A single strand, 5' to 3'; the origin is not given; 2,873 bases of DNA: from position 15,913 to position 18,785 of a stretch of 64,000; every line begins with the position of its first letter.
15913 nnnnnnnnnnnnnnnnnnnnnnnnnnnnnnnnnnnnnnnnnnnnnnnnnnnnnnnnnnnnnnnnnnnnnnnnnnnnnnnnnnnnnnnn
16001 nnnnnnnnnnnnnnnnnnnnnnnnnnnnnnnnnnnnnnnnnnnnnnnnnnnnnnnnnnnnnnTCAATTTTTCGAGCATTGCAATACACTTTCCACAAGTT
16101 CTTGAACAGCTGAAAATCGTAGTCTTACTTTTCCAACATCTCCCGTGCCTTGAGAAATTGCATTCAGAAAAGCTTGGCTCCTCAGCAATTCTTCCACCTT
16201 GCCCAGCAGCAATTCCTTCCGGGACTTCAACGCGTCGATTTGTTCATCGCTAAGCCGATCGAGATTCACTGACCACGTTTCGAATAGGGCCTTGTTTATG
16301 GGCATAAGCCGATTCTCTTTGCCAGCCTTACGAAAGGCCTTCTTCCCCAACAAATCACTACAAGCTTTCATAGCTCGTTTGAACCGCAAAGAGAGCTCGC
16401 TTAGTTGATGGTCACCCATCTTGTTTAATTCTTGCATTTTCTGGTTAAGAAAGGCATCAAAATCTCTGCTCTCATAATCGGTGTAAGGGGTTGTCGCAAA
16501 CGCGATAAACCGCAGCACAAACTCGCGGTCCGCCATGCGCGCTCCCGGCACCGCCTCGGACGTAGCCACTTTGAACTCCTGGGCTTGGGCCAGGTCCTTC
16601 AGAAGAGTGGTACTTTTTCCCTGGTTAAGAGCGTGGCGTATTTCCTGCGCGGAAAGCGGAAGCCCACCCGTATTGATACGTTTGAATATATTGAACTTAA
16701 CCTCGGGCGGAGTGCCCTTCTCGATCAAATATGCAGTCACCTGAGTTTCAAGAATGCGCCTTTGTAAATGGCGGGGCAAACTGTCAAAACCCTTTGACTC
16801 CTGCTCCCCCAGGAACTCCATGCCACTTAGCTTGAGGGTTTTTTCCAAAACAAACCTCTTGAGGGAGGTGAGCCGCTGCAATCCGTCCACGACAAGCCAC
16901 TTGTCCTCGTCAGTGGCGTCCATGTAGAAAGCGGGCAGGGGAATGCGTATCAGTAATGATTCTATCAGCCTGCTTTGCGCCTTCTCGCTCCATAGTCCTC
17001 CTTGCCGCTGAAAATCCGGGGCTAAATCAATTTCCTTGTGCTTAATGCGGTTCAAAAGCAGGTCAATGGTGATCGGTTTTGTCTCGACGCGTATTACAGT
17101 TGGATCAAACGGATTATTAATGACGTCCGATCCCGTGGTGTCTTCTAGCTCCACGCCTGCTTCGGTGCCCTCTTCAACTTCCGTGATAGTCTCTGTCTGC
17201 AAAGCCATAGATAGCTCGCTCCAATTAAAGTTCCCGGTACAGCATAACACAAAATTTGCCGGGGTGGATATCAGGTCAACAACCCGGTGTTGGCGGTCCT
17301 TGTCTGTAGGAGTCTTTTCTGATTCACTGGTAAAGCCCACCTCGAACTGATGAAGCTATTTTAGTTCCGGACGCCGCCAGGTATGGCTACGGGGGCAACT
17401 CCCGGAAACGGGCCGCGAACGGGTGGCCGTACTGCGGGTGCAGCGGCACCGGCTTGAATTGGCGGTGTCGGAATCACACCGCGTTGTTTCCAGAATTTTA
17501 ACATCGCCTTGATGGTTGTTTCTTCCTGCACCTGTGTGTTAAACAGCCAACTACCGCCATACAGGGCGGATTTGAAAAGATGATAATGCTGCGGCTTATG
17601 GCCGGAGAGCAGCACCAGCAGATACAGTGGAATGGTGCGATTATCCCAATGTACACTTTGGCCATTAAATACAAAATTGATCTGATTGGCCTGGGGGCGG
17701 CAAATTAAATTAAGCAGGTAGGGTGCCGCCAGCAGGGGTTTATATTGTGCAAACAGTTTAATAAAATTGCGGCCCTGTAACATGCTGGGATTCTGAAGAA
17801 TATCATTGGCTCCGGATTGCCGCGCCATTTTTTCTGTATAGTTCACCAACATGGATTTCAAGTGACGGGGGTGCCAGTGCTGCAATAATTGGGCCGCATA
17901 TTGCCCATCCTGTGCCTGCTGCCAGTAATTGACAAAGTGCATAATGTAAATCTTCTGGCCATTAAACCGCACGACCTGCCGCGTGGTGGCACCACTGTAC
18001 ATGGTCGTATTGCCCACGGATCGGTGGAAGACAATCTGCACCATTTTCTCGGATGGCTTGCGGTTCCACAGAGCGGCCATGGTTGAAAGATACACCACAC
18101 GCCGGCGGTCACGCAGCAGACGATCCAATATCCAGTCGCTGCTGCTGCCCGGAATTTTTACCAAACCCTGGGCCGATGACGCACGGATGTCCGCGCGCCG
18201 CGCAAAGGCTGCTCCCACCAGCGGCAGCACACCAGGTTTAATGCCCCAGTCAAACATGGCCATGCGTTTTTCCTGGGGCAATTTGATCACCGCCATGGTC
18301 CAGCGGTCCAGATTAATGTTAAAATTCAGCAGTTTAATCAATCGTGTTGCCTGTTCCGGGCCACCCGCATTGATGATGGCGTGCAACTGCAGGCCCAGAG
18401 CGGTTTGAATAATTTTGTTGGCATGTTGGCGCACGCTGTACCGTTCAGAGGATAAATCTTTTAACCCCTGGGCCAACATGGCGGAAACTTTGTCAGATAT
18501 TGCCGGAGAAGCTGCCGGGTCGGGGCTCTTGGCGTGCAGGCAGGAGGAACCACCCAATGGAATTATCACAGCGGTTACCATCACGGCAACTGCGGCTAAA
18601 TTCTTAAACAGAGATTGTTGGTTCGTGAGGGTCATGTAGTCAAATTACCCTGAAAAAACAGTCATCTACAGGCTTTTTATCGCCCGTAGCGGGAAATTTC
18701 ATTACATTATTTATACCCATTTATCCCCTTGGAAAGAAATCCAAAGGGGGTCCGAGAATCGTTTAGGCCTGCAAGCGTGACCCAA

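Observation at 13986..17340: Three-gene coupled operon: DUF262 (DGQQR) + AAA_21/DUF3696 ATPase + 318-aa partner, a candidate uncharacterised anti-phage system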

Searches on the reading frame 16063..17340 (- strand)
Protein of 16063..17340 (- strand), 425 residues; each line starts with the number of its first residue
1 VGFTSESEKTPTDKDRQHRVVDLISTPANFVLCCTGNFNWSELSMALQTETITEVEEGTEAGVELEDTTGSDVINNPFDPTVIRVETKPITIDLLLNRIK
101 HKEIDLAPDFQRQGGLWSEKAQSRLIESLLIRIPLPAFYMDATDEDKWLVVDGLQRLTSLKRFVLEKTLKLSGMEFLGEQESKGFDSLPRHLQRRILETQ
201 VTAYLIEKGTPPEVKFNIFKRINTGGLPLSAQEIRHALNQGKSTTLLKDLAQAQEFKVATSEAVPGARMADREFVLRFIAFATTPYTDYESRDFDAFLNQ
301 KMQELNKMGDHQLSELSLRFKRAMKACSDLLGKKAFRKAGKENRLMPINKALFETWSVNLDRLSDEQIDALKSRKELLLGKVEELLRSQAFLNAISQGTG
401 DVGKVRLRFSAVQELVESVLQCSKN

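Call 4: search_protein_families(library=pfam, proteins=[window:16063-17340:-], max_evalue=0.01)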
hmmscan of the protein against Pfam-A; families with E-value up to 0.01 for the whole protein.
window:16063-17340:- (425 aa): 1 family
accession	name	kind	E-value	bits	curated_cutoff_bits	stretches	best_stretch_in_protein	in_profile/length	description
PF03235.19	GmrSD_N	-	1e-22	81.7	33.2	1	96-237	5-196/199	GmrSD restriction endonuclease, N-terminal domain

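Call 5: search_protein_families(library=padloc, proteins=[window:16063-17340:-], max_evalue=0.01)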
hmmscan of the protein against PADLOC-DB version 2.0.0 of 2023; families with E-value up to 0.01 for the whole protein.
window:16063-17340:- (425 aa): 5 families
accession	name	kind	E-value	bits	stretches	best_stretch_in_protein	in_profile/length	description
PDLC03877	NsnA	-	1.9e-141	469.8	1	54-421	14-384/385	-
PDLC04027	PD-T4-2_A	-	7.5e-40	135.1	1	99-414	47-359/363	-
PDLC03418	REase_II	-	1.3e-12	45.6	1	103-242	31-161/372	Type II restriction enzyme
PDLC04151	HEC-05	-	4e-07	27.1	0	190-233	225-268/600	-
PDLC04150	HEC-05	-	9.3e-07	26.1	1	138-234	169-255/583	-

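Call 6: search_protein_families(library=ncbifam, proteins=[window:16063-17340:-], max_evalue=0.01)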
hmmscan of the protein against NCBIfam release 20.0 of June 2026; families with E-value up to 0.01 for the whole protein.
window:16063-17340:- (425 aa): 0 families

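Call 49: search_solved_structures(query=window:16066-17208:-, max_evalue=0.01)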
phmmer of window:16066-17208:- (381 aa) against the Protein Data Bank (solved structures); distinct sequences matched with E-value up to 0.01: 0.

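Call 60: find_homologous_proteins(query=window:16066-17208:-, max_evalue=1e-10)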
Query window:16066-17208:- (381 aa): 7479 proteins with E <= 1e-10 among 8000 candidates; the best 120 are listed.
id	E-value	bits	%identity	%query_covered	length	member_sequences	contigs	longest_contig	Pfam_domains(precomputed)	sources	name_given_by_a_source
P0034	1.1e-244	829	100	100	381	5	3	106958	PF03235.20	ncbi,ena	-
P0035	2.3e-179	614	77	94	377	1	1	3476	PF03235.20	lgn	-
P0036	1.3e-176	605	75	96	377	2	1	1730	PF03235.20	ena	-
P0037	3.1e-176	604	74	96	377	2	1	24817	PF03235.20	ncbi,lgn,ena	-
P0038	4.4e-166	570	73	94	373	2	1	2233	PF03235.20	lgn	-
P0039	2.3e-144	499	61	98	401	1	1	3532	PF03235.20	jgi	jgi:uncharacterized protein with ParB-like and HNH nuclease domain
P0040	9.0e-144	497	61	98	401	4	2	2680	PF03235.20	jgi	-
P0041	6.9e-143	494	63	95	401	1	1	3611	PF03235.20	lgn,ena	-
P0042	3.7e-142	492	62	99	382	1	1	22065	PF03235.20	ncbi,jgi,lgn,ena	jgi:hypothetical protein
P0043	4.6e-141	488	62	96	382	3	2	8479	PF03235.20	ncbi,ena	-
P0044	5.2e-141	488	60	97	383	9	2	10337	PF03235.20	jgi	jgi:uncharacterized protein with ParB-like and HNH nuclease domain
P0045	1.1e-140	487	61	98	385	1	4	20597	PF03235.20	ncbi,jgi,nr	ncbi:MAG: DUF262 domain-containing protein [Deltaproteobacteria bacterium]|nr:DUF262 domain-containi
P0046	1.2e-140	487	61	96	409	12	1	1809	PF03235.20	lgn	-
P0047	2.0e-140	486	64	91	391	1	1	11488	PF03235.20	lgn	-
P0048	3.5e-140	485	62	97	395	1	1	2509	PF03235.20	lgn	-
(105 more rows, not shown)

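Call 82: search_dna_similar(query=window:16066-17208:-, collection=plasmids, mode=protein, max_rows=8, max_evalue=1e-20)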
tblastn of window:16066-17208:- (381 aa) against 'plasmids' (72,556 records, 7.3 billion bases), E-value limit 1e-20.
Records with a match: 60; places in all: 61; records where one place covers at least 80% of the query: 21.
Best place of each record, by identity: <60% 60.
By first word of the organism name: Escherichia 12; Acinetobacter 8; Salmonella 7; Klebsiella 5; Burkholderia 3; Campylobacter 3; Roseomonas 3; Photobacterium 2; Methylobacterium 1; Psychrobacter 1; and 15 more.
By predicted mobility (MOB-suite, as given by PLSDB): conjugative 32; non-mobilizable 20; mobilizable 8.
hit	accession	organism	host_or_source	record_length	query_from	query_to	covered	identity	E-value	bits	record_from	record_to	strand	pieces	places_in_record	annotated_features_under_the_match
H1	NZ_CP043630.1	Methylobacterium aquaticum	Prosopis cineraria,pure bacterial ...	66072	30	371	90%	48.7%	2e-94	316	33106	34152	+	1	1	DUF262 domain-containing protein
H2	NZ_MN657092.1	Psychrobacter sp.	-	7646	23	372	92%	42.3%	3e-76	263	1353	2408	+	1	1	DUF262 domain-containing protein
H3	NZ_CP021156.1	Photobacterium damselae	Neophocaena asiaeorientalis,Single ...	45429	28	377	92%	42.2%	2e-81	278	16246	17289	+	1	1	DUF262 domain-containing protein | DUF3696 domain-containing protein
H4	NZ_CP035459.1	Photobacterium damselae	Neophocaena asiaeorientalis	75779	28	377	92%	42.2%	2e-81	278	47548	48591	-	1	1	DUF262 domain-containing protein | DUF3696 domain-containing protein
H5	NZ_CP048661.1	Acinetobacter piscicola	Pig,feces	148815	23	376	93%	39.6%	2e-69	244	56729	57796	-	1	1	DUF262 domain-containing protein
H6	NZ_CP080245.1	Polymorphobacter sp. PAMC 29334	Megaspora,lichen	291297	33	377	91%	37.8%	8e-57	207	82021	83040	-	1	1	DUF262 domain-containing protein | DUF3696 domain-containing protein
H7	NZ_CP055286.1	Acinetobacter sp. NEB 394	pure culture,soil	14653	33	379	91%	37.3%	2e-64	229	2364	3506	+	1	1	DUF262 domain-containing protein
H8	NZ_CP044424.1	Paracoccus pantotrophus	cell culture,denitrifying, ...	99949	33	372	89%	37.7%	4e-60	217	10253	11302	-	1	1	DUF262 domain-containing protein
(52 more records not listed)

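Call 83: search_dna_similar(query=window:16066-17208:-, collection=phages, mode=protein, max_rows=8, max_evalue=1e-20)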
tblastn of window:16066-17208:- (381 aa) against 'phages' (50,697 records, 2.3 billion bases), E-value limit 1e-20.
Records with a match: 4; places in all: 4; records where one place covers at least 80% of the query: 1.
Best place of each record, by identity: <60% 4.
By first word of the organism name: Vibrio 4.
By host as written in the record: Vibrio sp. 1; Vibrio cyclitrophicus 10N.286.55.E6 1; Vibrio cyclitrophicus 10N.286.55.A5 1; Vibrio cyclitrophicus 10N.286.55.C7 1.
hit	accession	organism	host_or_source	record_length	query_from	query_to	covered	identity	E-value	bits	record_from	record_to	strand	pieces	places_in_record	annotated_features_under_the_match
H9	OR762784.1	Vibrio phage L9-1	Vibrio sp.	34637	40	375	88%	32.3%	4e-43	166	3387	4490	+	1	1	hypothetical protein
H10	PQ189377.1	Vibrio phage 10N.286.55.E6_PE002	Vibrio cyclitrophicus 10N.286.55.E6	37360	36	323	76%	33.9%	2e-39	155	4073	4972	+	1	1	hypothetical protein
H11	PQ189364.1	Vibrio phage 10N.286.55.A5_PE003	Vibrio cyclitrophicus 10N.286.55.A5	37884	25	292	70%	27.5%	8e-21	100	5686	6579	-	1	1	hypothetical protein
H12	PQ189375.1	Vibrio phage 10N.286.55.C7_PE004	Vibrio cyclitrophicus 10N.286.55.C7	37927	25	292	70%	27.3%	1e-21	102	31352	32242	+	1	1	hypothetical protein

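Call 84: predict_structure(alignment_id=A4)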
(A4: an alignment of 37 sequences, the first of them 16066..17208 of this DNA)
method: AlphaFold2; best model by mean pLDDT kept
length: 381 residues; sequences in the alignment: 37
mean_pLDDT: 85.6   pTM: 0.83
mean pLDDT of the five models: 85.6, 84.3, 83.3, 80.2, 75.1
residues with pLDDT >= 90: 228; 70-90: 99; 50-70: 33; < 50: 21
segments of 3 or more residues with pLDDT < 50: 1-15, 25-28
pLDDT, mean of each block of 10 residues (from residue 1): 28 54 56 70 92 94 68 81 90 86 87 92 94 94 97 93 83 73 71 89 95 95 87 97 89 92 97 98 95 84 92 97 97 95 93 80 96 87 41
secondary structure, 60 per line:
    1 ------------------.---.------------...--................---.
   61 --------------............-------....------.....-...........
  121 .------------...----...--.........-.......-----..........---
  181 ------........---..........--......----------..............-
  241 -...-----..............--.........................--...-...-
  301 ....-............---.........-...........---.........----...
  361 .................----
elements in order: E41-47 H48-56 H75-86 E94-97 E104-108 H110-121 H146-154 E156-162 H168-177 H187-194 H198-207 H210-215 H226-239 H250-263 H266-290 E293-295 E301-304 H306-317 H321-329 H331-341 H345-352 H358-377

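Call 86: fold_search(model_id=the predicted structure, library=pdb)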
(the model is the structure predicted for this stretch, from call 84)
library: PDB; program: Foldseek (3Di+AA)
matches with E <= 10: 212; with E <= 0.001: 1
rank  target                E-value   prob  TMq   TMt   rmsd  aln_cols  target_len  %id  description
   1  7p9k_A                4.3e-04  1.00  0.24  0.17  17.2       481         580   16  BrxU, GmrSD-family Type IV restriction enzyme (released 2021-12-08)
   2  7nfu_A                2.5e-01  0.47  0.19  0.29  13.0       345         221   13  Crystal structure of C-terminally truncated Geobacillus thermoleovorans nucleoid occlusion protein Noc (released 2021-02-17)
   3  2hwj_A                4.7e-01  0.25  0.16  0.27  14.2       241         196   12  Crystal structure of protein Atu1540 from Agrobacterium tumefaciens (released 2006-08-29)
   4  6jiv_A                4.9e-01  0.23  0.24  0.18  21.3       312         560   13  SspE crystal structure (released 2020-03-25)
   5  6ryk_B                5.9e-01  0.54  0.18  0.43  15.1       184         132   14  Crystal structure of the ParB-like protein PadC (released 2020-01-22)
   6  5k5a                  5.9e-01  0.25  0.24  0.31  14.8       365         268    9  Structure of the pNOB8-like ParB N-domain (released 2016-06-15)
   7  8fbi                  6.7e-01  0.20  0.14  0.18  15.9       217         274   16  Improving the secretion of designed protein assemblies through negative design of cryptic transmembrane domains (released 2023-03-22)
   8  7ng0                  7.0e-01  0.18  0.17  0.29  16.7       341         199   13  Crystal structure of N- and C-terminally truncated Geobacillus thermoleovorans nucleoid occlusion protein Noc (released 2021-02-17)
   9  2a6b                  8.1e-01  0.06  0.09  0.13  17.9       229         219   10  Crystal structure of a putative transcriptional regulator of the tena family (spr0628) from streptococcus pneumoniae r6  (released 2005-08-16)
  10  8qa9_B                8.4e-01  0.16  0.18  0.28  16.4       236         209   14  Crystal structure of the RK2 plasmid encoded co-complex of the C-terminally truncated transcriptional repressor protei (released 2024-02-21)
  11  5e8k_B                9.7e-01  0.08  0.14  0.17  16.6       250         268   13  Crystal structure of polyprenyl pyrophosphate synthase 2 from Arabidopsis thaliana (released 2015-11-11)
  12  8f6r_A                1.0e+00  0.14  0.14  0.21  16.0       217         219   17  CryoEM structure of designed modular protein oligomer C6-79 (released 2023-11-29)
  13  7bm8_A                1.1e+00  0.20  0.18  0.34  15.6       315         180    9  Crystal structure of the C-terminally truncated chromosome-partitioning protein ParB from Caulobacter crescentus compl (released 2021-04-28)
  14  6ryk_A                1.1e+00  0.35  0.18  0.43  15.1       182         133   15  Crystal structure of the ParB-like protein PadC (released 2020-01-22)
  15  3hj4_B                1.1e+00  0.07  0.15  0.15  22.4       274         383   10  Minor Editosome-Associated TUTase 1 (released 2010-05-12)
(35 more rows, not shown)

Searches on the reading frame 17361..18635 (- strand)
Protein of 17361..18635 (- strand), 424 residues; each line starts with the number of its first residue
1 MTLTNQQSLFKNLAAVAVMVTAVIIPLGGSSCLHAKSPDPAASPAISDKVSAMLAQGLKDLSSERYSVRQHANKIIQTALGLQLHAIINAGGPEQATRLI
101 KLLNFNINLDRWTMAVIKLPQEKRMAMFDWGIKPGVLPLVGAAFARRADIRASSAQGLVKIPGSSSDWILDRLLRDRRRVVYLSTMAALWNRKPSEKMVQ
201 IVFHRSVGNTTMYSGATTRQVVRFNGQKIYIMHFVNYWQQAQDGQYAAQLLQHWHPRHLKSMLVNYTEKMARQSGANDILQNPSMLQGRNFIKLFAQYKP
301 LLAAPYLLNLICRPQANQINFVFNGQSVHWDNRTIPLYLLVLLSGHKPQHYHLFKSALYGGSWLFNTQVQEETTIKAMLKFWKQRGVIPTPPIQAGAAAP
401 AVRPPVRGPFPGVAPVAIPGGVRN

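Call 4: search_protein_families(library=pfam, proteins=[window:17361-18635:-], max_evalue=0.01)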
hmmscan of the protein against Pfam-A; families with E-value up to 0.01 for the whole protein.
window:17361-18635:- (424 aa): 0 families

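Call 5: search_protein_families(library=padloc, proteins=[window:17361-18635:-], max_evalue=0.01)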
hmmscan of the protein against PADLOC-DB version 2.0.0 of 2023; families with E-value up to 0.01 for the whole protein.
window:17361-18635:- (424 aa): 0 families

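Call 6: search_protein_families(library=ncbifam, proteins=[window:17361-18635:-], max_evalue=0.01)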
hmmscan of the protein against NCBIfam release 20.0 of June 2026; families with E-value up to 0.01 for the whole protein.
window:17361-18635:- (424 aa): 0 families

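Call 18: find_related_loci(query=window:17361-18635:-, collection=genome_contigs, flank=10000)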
Query window:17361-18635:- (424 aa) in genome_contigs; peptide patterns used: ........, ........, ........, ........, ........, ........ (x = any residue, [..] = any of these).
70 stretches matched a pattern; 9 encode a relative of the query (tblastn E <= 1e-3); 9 distinct loci.
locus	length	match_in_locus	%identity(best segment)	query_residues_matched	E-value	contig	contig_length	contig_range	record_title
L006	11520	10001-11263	88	1-420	0e+0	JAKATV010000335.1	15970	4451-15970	MAG: Planctomycetota bacterium isolate YP3.bin105 NODE_4513_length_15970_cov_1.95247, whole genome shotgun sequence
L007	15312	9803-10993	89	1-398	0e+0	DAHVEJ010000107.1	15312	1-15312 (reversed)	MAG TPA_asm: Phycisphaerales bacterium isolate clean5707 NODE_107_length_15312_cov_4.833147, whole genome shotgun sequen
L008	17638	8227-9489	86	1-421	0e+0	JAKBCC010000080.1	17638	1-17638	MAG: Planctomycetota bacterium isolate ZJ5.bin40 NODE_4177_length_17638_cov_3.660271, whole genome shotgun sequence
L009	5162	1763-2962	81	24-421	0e+0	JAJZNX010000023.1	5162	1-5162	MAG: Planctomycetota bacterium isolate MAS4.bin39 NODE_21298_length_5162_cov_1.906455, whole genome shotgun sequence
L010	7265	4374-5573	81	24-421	0e+0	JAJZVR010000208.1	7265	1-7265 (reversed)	MAG: Planctomycetota bacterium isolate SKS5.bin63 NODE_20198_length_7265_cov_7.202017, whole genome shotgun sequence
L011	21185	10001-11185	81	29-421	0e+0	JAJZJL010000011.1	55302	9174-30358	MAG: Planctomycetota bacterium isolate LSA5.bin36 NODE_680_length_55302_cov_3.000453, whole genome shotgun sequence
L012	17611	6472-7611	73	41-421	0e+0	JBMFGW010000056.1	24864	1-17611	MAG: Phycisphaerae bacterium isolate KM4311-08 NODE_56_length_24864_cov_29.402872, whole genome shotgun sequence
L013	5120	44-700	91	188-406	5e-137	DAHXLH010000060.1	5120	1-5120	MAG TPA_asm: Phycisphaerales bacterium isolate clean1592 k141_108599, whole genome shotgun sequence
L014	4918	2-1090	41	54-423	2e-85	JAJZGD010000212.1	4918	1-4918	MAG: Planctomycetota bacterium isolate LL4.bin22 NODE_23946_length_4918_cov_1.394698, whole genome shotgun sequence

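Call 50: find_encoding_contigs(protein=window:17364-18635:-, flank=8000, max_places=10)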
Protein window:17364-18635:- (424 aa): 6 contigs read that carry it; 2 places shown.
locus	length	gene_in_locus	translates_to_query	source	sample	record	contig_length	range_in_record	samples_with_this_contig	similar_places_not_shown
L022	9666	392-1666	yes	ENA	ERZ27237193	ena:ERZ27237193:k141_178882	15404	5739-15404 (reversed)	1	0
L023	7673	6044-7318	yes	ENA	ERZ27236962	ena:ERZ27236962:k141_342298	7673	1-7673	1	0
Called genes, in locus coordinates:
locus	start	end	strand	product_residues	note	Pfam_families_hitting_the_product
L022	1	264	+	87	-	?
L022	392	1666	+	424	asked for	-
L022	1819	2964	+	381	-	PF03235:GmrSD_N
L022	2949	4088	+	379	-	PF02463:SMC_N (weak), PF13175:AAA_15, PF13476:AAA_23, PF13304:AAA_21, PF13175:AAA_15, PF12476:DUF3696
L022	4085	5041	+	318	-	-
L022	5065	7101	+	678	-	PF22745:Nlig-Ia, PF01653:DNA_ligase_aden, PF03120:OB_DNA_ligase, PF12826:HHH_2, PF14520:HHH_5 (weak), PF00533:BRCT, PF12738:PTCB-BRCT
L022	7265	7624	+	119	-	-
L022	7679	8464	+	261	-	PF00230:MIP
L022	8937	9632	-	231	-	PF07963:N_methyl (weak)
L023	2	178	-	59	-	?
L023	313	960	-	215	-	-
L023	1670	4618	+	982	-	PF02700:PurS, PF18072:FGAR-AT_linker, PF00586:AIRS, PF02769:AIRS_C, PF00586:AIRS (weak), PF02769:AIRS_C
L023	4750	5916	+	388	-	PF03065:Glyco_hydro_57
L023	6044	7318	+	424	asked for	-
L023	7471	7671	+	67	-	?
